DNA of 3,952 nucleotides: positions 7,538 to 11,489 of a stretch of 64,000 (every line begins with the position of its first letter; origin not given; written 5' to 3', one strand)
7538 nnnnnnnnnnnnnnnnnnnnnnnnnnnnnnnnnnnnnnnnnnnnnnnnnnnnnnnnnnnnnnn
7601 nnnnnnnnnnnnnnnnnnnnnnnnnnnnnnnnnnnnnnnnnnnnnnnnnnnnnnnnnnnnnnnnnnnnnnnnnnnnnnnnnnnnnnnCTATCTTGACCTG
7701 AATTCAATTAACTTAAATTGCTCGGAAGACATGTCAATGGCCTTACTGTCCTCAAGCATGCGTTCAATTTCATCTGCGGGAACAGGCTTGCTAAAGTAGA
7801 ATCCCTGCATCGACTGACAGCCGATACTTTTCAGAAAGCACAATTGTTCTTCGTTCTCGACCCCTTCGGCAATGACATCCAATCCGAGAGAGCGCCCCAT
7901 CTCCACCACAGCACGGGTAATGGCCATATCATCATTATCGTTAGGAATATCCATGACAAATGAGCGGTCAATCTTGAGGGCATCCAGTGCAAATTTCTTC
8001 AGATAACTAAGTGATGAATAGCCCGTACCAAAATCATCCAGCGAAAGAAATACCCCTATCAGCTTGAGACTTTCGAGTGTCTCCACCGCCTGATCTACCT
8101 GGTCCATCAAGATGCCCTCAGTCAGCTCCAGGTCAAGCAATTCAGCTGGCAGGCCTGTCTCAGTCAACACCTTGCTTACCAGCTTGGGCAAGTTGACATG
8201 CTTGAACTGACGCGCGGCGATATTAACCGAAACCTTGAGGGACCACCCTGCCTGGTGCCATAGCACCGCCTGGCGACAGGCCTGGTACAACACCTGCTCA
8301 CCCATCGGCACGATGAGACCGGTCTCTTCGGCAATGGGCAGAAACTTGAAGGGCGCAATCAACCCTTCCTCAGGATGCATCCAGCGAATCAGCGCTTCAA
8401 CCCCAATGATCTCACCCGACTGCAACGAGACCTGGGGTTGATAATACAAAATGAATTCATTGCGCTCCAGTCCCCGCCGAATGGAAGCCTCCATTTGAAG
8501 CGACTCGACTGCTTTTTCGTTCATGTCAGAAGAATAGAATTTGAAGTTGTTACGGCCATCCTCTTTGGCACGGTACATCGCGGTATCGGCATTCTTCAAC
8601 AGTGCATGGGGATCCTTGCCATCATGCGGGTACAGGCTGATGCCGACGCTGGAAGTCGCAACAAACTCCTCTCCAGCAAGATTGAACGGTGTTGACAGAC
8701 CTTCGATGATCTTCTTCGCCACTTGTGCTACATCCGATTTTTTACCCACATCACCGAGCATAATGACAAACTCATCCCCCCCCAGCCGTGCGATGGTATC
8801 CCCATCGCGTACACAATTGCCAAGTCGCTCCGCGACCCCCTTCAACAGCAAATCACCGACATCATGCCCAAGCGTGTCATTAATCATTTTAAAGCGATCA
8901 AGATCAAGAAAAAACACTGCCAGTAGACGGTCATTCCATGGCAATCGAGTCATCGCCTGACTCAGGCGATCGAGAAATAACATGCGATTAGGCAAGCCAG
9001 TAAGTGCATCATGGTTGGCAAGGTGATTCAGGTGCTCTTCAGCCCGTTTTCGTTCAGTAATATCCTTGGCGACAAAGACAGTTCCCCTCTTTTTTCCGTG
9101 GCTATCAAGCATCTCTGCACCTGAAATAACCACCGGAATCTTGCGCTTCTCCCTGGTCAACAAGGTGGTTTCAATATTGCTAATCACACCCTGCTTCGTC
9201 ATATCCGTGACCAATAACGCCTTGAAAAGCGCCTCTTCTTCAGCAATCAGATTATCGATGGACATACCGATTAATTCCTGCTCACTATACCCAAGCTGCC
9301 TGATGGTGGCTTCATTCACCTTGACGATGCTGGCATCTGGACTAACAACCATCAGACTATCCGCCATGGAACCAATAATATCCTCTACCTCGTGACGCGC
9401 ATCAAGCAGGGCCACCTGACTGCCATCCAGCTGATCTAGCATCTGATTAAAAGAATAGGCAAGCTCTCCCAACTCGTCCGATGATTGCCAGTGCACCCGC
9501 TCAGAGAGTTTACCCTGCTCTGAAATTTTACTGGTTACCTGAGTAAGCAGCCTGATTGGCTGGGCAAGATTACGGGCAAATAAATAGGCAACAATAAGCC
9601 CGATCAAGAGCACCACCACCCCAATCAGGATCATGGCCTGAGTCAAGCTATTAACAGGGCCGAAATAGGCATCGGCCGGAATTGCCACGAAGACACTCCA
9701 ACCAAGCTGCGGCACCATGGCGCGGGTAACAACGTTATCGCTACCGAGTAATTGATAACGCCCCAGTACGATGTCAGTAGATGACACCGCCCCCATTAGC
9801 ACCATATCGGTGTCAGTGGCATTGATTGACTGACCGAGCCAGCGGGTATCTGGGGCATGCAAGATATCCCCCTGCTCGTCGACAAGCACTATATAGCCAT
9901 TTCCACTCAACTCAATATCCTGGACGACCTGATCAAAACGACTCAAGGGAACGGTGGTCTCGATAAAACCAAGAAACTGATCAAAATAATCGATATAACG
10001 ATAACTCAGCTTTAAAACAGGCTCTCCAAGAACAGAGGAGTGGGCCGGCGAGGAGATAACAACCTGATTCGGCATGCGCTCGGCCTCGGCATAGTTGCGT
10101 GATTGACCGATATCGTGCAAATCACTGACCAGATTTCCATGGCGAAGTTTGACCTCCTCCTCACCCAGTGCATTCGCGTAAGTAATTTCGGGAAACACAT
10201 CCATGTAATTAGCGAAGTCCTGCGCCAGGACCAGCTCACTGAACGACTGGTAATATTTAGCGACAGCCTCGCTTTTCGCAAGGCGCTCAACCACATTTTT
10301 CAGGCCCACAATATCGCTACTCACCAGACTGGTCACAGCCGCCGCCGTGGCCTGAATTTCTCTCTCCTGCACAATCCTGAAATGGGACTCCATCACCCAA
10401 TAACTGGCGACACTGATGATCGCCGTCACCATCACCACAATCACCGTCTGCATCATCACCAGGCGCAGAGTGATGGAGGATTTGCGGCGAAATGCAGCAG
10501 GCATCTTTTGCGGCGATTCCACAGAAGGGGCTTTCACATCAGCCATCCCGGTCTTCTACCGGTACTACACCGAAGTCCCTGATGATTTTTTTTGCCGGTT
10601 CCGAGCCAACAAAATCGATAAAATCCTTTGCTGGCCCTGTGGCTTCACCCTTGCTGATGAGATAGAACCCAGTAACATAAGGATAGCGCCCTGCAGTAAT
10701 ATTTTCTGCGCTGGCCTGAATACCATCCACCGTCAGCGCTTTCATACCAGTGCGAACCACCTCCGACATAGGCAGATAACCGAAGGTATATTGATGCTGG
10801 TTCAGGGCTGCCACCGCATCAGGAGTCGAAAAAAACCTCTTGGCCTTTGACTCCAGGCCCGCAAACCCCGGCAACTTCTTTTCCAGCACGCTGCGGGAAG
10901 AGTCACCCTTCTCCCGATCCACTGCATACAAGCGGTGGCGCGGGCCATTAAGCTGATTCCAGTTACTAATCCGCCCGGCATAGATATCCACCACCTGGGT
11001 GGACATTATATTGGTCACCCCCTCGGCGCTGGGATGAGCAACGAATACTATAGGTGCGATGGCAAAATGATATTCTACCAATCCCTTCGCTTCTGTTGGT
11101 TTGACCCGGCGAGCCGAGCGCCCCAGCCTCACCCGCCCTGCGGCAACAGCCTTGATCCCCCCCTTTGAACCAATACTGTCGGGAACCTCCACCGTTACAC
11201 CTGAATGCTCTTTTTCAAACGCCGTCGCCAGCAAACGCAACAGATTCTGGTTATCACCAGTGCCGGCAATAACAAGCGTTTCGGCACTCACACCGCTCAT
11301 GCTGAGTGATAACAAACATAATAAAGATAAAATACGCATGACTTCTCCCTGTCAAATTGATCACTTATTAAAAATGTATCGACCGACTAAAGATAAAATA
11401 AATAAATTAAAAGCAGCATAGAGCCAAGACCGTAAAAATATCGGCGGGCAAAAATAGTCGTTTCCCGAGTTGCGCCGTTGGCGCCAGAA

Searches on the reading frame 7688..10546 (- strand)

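Call 70: search_protein_families(library=pfam, proteins=[window:7688-10546:-], max_evalue=0.00001)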
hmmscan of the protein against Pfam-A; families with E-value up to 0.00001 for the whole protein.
window:7688-10546:- (952 aa): 7 families
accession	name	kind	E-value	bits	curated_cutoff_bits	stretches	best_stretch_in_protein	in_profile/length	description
PF00563.25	EAL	-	8.7e-71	238.5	31.3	1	688-921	3-236/236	EAL domain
PF00990.26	GGDEF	-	8.4e-51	172.4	23.8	1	510-667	1-161/161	Diguanylate cyclase, GGDEF domain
PF00989.32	PAS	-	6.7e-13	49.1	22.6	1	387-496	3-113/113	PAS fold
PF13426.13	PAS_9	-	5.1e-12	46.4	27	1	396-498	2-103/103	PAS domain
PF02743.24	dCache_1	-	1.1e-11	45.1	45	1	62-287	9-239/240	Cache domain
PF00672.30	HAMP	-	1.1e-10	42.1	25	1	322-373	1-51/53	HAMP domain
PF08448.16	PAS_4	-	1.1e-06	29.3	23.1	1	394-501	4-110/110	PAS fold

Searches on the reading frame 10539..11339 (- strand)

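Call 70: search_protein_families(library=pfam, proteins=[window:10539-11339:-], max_evalue=0.00001)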
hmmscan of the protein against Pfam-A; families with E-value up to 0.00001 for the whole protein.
window:10539-11339:- (266 aa): 2 families
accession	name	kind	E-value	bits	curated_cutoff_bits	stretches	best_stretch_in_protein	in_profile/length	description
PF12849.12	PBP_like_2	-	1.6e-32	113.8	27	1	19-246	9-265/267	PBP superfamily domain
PF13531.11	SBP_bac_11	-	7.9e-11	42.6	25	1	22-257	1-225/227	Bacterial extracellular solute-binding protein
